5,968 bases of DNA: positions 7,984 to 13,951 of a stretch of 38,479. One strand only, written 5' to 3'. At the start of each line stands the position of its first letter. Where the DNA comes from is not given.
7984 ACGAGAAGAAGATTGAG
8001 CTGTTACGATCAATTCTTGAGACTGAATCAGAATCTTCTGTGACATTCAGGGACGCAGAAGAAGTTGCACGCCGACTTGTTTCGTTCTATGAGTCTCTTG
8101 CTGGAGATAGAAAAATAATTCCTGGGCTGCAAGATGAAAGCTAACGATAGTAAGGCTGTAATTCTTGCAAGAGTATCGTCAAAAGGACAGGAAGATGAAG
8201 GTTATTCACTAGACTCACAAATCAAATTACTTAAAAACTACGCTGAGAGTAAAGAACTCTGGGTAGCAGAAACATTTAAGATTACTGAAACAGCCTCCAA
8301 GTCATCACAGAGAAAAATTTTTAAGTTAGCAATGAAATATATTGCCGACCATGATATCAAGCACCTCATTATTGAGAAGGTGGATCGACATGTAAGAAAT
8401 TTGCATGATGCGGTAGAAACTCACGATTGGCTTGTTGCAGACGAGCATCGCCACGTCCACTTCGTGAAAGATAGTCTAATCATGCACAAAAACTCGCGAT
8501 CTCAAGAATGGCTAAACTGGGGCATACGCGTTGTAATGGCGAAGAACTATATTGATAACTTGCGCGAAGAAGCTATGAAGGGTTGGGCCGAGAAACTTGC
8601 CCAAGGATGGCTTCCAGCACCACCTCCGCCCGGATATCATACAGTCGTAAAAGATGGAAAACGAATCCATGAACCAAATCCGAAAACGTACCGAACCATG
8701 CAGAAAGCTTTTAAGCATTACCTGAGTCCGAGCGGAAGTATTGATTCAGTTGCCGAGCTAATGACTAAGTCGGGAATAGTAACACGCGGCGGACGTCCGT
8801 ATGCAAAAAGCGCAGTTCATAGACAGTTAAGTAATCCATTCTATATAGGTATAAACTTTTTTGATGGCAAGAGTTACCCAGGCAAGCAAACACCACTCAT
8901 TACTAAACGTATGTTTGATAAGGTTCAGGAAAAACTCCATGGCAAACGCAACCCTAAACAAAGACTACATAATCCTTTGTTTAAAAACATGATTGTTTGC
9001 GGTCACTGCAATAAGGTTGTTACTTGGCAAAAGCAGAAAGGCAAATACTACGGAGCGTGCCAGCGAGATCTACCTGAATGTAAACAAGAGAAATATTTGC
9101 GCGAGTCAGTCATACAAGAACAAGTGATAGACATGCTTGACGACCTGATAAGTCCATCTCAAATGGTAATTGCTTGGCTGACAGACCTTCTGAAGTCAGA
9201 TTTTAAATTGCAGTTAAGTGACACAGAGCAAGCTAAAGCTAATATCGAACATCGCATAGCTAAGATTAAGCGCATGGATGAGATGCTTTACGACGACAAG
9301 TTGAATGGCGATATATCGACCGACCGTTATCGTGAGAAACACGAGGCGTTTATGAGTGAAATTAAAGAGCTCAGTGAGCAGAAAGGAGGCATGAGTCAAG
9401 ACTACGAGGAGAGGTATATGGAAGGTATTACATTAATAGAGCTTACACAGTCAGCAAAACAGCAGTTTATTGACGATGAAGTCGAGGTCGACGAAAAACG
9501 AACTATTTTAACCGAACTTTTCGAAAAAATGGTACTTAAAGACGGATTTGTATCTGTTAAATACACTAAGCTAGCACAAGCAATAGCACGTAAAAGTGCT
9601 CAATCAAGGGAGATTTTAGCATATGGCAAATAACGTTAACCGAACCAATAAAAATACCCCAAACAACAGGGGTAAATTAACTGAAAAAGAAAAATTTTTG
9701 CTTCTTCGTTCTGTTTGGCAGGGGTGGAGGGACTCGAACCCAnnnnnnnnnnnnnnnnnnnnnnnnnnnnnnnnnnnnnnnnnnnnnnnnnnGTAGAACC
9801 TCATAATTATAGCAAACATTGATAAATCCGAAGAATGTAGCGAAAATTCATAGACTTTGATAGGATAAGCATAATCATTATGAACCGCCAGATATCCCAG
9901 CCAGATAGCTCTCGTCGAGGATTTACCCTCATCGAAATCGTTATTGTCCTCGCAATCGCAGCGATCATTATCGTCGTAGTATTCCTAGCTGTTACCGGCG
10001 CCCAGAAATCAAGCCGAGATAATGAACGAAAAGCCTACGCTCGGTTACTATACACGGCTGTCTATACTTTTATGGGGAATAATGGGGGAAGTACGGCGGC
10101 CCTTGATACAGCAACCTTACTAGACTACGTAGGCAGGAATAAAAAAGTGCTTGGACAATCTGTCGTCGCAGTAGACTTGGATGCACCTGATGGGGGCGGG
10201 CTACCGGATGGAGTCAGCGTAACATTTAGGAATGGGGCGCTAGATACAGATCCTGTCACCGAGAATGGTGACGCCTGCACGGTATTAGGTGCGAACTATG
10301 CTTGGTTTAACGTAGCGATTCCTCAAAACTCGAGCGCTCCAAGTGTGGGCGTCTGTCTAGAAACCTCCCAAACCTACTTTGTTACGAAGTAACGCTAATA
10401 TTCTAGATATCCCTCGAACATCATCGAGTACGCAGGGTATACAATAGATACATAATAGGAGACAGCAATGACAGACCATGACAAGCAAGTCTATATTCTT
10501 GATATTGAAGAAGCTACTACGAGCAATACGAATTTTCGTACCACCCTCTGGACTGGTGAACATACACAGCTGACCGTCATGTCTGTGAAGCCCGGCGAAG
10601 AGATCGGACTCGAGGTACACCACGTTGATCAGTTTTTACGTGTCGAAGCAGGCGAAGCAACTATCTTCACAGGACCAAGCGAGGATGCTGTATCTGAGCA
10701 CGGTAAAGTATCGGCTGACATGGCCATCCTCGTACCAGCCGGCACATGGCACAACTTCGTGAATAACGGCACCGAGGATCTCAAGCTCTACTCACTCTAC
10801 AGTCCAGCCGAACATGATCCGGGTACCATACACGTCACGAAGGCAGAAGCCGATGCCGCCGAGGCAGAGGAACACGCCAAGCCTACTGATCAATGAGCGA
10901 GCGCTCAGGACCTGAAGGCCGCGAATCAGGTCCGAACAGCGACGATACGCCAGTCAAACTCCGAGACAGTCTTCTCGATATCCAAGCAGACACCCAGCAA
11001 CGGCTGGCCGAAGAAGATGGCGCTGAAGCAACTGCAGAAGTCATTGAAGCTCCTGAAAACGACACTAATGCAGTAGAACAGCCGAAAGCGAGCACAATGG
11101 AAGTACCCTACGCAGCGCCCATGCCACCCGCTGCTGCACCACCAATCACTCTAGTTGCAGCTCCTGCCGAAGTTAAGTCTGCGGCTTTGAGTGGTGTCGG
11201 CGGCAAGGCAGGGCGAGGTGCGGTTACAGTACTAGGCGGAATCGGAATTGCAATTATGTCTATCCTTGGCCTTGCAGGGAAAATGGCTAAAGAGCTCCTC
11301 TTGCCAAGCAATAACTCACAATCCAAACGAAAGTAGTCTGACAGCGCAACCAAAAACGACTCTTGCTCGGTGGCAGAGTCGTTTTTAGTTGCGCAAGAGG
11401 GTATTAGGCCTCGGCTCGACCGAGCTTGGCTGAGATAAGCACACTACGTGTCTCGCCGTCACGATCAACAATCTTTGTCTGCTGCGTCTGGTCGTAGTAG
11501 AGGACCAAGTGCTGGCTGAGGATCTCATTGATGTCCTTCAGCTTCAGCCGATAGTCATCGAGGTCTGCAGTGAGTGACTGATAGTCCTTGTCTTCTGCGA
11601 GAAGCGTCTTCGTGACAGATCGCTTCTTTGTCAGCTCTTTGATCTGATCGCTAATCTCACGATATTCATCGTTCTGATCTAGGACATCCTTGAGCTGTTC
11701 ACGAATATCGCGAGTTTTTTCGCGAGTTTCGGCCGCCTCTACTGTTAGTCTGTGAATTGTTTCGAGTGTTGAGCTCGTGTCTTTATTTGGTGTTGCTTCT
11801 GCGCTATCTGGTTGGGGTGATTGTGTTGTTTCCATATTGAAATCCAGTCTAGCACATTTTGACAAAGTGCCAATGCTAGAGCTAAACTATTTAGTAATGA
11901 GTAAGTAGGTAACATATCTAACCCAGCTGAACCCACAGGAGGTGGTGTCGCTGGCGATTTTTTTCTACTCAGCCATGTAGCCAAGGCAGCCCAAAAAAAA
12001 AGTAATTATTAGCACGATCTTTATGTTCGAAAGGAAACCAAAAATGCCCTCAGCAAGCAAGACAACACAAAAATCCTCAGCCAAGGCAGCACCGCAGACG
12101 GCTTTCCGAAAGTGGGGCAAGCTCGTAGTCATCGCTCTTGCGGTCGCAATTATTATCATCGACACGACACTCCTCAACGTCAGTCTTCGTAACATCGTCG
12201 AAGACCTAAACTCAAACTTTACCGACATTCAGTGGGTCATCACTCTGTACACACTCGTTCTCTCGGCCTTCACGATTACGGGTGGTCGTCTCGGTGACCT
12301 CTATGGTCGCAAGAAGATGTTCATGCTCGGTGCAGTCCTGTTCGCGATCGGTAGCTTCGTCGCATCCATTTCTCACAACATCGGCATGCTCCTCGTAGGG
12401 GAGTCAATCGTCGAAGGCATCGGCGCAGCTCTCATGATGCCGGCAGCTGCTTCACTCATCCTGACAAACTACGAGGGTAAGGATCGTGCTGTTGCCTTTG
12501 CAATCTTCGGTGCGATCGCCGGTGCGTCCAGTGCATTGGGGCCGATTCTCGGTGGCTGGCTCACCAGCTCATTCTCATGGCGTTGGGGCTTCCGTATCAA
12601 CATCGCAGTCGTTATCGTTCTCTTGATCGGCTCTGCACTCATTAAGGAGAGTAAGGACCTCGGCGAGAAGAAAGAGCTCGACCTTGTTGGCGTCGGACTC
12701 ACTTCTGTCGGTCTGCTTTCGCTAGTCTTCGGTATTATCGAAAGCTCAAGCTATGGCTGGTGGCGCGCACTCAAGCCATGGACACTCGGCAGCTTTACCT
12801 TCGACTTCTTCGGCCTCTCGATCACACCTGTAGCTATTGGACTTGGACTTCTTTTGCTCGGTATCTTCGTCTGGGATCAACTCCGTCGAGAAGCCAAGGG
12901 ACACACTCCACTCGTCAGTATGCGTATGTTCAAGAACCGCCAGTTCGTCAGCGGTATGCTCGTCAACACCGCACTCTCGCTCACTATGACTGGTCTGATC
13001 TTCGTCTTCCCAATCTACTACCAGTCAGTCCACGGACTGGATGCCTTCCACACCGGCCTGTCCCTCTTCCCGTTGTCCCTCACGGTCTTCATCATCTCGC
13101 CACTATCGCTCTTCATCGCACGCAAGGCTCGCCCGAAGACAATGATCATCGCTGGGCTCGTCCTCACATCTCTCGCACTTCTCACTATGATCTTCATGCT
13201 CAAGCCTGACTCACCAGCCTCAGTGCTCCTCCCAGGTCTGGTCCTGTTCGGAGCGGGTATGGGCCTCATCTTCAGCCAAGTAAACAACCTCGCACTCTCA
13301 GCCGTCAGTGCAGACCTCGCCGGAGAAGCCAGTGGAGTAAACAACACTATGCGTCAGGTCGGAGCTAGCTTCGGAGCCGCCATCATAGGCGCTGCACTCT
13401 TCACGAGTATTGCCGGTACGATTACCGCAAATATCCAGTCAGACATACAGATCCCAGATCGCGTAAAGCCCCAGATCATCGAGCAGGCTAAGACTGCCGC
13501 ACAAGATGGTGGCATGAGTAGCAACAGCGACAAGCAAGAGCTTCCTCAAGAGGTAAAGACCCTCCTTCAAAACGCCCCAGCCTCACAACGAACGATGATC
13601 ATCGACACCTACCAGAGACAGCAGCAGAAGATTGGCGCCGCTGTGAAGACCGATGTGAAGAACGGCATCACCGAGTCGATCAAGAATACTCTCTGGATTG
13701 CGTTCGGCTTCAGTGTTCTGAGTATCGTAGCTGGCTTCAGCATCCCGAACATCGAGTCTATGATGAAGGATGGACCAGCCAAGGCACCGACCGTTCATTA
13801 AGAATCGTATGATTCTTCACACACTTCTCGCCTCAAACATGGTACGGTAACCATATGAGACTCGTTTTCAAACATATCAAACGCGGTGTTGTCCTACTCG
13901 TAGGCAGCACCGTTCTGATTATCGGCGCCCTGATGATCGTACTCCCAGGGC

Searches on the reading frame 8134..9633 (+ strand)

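Call 21: search_protein_families(library=pfam, proteins=[window:8134-9633:+], max_evalue=0.00001)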
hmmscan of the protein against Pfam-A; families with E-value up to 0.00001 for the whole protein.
window:8134-9633:+ (499 aa): 3 families
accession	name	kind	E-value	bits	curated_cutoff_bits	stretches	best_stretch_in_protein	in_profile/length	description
PF00239.26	Resolvase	-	2.5e-15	57.3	23.3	1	8-158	1-143/145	Resolvase, N terminal domain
PF07508.19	Recombinase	-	7.6e-13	49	21.1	1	186-269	4-100/102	Recombinase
PF13408.12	Zn_ribbon_recom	-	3.7e-06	27.6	25.3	1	282-335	1-57/58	Recombinase zinc beta ribbon domain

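Call 80: search_protein_families(library=phrogs, proteins=[window:8134-9633:+], max_evalue=0.001)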
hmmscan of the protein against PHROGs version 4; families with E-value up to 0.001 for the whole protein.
window:8134-9633:+ (499 aa): 3 families
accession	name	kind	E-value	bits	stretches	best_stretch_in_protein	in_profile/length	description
phrog_95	-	integration and excision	4.4e-64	218.2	1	5-471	87-558/651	integrase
phrog_125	-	DNA, RNA and nucleotide metabolism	5.1e-14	53.4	1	6-188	20-168/254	DNA invertase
phrog_6620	-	integration and excision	2.8e-07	31.3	1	3-95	53-140/201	transposase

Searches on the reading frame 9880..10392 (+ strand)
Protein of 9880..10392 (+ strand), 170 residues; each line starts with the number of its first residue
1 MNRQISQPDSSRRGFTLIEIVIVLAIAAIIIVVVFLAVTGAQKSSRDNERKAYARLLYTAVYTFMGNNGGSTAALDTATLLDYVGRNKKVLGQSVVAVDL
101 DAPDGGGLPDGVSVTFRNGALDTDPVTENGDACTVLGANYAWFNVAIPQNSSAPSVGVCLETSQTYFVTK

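Call 80: search_protein_families(library=phrogs, proteins=[window:9880-10392:+], max_evalue=0.001)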
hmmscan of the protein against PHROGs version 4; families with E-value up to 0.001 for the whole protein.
window:9880-10392:+ (170 aa): 1 family
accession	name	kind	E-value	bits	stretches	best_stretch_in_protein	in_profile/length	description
phrog_27437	-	unknown function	0.0008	20.6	0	11-33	6-28/140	-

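Call 81: search_protein_families(library=pfam, proteins=[window:9880-10392:+], max_evalue=0.0001)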
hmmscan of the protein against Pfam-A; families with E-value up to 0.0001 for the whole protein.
window:9880-10392:+ (170 aa): 1 family
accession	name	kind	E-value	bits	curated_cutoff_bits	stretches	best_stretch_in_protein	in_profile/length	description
PF07963.17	N_methyl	-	4.6e-08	32.7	21.2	1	10-35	2-27/27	Prokaryotic N-terminal methylation motif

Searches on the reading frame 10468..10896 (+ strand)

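Call 81: search_protein_families(library=pfam, proteins=[window:10468-10896:+], max_evalue=0.0001)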
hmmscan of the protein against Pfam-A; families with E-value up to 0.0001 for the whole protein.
window:10468-10896:+ (142 aa): 1 family
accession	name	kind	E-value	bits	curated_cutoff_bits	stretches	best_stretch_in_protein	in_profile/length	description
PF07883.17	Cupin_2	-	4.1e-12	46.1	27.2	1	37-111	2-70/70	Cupin domain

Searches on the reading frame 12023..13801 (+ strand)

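Call 3: search_protein_families(library=pfam, proteins=[window:12023-13801:+], max_evalue=0.1)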
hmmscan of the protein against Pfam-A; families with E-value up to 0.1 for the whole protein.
window:12023-13801:+ (592 aa): 4 families
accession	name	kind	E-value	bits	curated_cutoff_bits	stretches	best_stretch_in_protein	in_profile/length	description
PF07690.21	MFS_1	-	1.2e-54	186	33.4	1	37-452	1-347/347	Major Facilitator Superfamily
PF05977.19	MFS_3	-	2e-06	27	27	1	57-202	35-184/524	Transmembrane secretion effector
PF06609.19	TRI12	-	0.00019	20.5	23.2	1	53-578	65-557/599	Fungal trichothecene efflux pump (TRI12)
PF00083.30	Sugar_tr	-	0.00056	19.3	22.3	1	66-210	45-194/452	Sugar (and other) transporter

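Call 4: search_protein_families(library=ncbifam, proteins=[window:12023-13801:+], max_evalue=0.1)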
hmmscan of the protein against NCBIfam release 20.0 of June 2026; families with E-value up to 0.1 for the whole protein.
window:12023-13801:+ (592 aa): 55 families (the best 25 are shown)
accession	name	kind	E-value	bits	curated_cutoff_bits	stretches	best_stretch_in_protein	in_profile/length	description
TIGR00711.1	efflux_EmrB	subfamily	2.4e-73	247.6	230.2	1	35-496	5-441/485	DHA2 family efflux MFS transporter permease subunit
NF033896.2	MFS_LfrA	equivalog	2.5e-52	178.1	825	1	15-518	3-472/504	efflux MFS transporter LfrA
NF000025.1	MFS_efflux_tcmA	exception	2.8e-48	165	999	1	27-496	21-466/538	tetracenomycin C efflux MFS transporter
NF000089.1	qac_MFS_AB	exception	4.2e-44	151.2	900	1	26-457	13-423/514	QacA/B family quaternary ammonium compound efflux MFS transporter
NF000031.1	MFS_efflux_LmrA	exception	1.5e-43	149.2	850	1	19-458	19-436/484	lincomycin efflux MFS transporter Lmr(A)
NF011571.1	PRK14995.1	subfamily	4.1e-41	141.3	701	1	28-493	2-437/493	SmvA family efflux MFS transporter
NF000391.1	EmrB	exception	9.8e-39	133.3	925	1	35-479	14-437/501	multidrug efflux MFS transporter permease subunit EmrB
NF012169.0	qepA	equivalog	3.9e-34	118.1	1075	1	21-459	10-422/511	fluoroquinolone efflux MFS transporter QepA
NF012180.1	tet_MFS_43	exception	6.7e-33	114.4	999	1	14-467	2-434/484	tetracycline efflux MFS transporter Tet(43)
NF040895.2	MFS_effux_SdrM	equivalog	4e-28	98.7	550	2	35-242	7-216/441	multidrug efflux MFS transporter SdrM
NF007799.0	PRK10504.1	subfamily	4.5e-28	98.4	426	1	30-459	9-413/471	multidrug transporter subunit MdtD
NF000060.1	MFS_efflux_LmrB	exception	1.4e-27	96.7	800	1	28-493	13-450/479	lincomycin efflux MFS transporter Lmr(B)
NF000218.1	FexA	exception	1.5e-27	96.3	900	1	33-461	20-431/475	chloramphenicol/florfenicol efflux MFS transporter FexA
NF012185.0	tet_MFS_L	exception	3.4e-24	85.6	925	2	26-235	8-215/457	tetracycline efflux MFS transporter Tet(L)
NF040856.1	FexB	exception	6e-24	84.7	950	1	36-459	18-420/469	chloramphenicol/florfenicol efflux MFS transporter FexB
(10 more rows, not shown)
